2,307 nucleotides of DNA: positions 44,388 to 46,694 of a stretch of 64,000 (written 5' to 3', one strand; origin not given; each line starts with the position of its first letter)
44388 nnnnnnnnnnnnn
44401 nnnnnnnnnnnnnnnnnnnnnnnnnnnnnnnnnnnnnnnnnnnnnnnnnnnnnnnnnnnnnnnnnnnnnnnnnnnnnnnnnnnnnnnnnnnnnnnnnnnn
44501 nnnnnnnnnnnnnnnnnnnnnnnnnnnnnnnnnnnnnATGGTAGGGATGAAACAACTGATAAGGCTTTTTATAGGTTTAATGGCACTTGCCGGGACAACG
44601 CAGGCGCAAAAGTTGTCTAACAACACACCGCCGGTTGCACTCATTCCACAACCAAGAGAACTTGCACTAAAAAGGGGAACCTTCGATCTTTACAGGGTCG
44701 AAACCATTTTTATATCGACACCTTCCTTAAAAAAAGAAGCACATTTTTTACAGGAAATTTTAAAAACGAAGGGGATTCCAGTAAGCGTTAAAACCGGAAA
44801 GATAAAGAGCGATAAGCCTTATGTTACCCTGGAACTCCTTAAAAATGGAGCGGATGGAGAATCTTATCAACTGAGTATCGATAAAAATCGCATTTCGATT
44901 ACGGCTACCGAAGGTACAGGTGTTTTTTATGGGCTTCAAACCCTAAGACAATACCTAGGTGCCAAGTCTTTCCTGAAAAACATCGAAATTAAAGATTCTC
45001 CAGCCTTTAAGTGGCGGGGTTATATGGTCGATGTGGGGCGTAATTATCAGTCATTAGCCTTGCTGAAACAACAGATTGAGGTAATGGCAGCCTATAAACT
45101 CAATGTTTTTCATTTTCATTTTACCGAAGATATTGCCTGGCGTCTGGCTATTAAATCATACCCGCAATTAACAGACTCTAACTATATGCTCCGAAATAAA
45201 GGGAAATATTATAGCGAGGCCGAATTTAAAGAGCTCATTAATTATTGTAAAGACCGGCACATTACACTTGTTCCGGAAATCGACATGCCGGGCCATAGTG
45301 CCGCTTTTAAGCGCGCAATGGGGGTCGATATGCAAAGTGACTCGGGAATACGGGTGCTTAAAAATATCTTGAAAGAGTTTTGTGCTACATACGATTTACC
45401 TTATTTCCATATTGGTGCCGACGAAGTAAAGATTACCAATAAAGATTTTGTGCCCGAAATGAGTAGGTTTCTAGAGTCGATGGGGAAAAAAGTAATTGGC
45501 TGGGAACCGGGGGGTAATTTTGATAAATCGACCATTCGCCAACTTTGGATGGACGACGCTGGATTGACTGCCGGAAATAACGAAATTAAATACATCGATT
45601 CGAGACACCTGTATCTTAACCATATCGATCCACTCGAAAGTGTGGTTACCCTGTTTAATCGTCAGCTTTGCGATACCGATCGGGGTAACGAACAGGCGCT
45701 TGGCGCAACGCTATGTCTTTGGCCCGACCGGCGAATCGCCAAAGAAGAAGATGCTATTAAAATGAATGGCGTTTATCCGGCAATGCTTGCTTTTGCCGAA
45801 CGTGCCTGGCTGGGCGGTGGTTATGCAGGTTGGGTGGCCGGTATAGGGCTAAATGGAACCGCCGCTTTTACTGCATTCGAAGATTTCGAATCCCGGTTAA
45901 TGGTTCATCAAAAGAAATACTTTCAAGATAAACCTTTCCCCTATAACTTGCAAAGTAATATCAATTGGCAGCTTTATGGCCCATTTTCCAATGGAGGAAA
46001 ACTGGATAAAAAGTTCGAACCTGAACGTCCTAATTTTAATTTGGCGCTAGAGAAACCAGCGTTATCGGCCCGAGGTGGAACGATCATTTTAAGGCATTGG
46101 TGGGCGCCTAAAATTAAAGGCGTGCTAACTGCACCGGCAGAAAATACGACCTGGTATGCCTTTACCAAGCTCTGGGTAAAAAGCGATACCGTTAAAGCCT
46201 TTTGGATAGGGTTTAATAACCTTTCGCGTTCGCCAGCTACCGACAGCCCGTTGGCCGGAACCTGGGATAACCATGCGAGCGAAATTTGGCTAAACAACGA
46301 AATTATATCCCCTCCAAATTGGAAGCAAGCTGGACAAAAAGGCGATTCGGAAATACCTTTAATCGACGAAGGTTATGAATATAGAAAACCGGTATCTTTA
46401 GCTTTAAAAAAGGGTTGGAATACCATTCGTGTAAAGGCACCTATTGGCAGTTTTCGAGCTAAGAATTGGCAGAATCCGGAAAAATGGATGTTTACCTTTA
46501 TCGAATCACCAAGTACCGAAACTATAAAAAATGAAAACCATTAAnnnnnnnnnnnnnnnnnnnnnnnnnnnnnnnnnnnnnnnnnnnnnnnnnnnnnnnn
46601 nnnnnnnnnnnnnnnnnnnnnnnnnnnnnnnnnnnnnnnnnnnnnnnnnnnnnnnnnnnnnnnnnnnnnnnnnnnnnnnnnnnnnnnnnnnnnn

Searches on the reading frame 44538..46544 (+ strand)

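Call 6: search_protein_families(library=pfam, proteins=[window:44538-46544:+], max_evalue=0.0001)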
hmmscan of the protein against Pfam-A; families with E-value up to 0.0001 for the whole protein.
window:44538-46544:+ (668 aa): 3 families
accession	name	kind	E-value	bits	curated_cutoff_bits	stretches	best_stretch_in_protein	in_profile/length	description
PF00728.28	Glyco_hydro_20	-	2.2e-46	159.3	22.3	1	157-261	1-111/348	Glycosyl hydrolase family 20, catalytic domain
PF02838.20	Glyco_hydro_20b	-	3e-20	73.7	26.1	1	34-153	3-123/124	Glycosyl hydrolase family 20, domain 2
PF14845.11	Glycohydro_20b2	-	6.4e-05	24.1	27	0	91-138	90-129/130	beta-acetyl hexosaminidase like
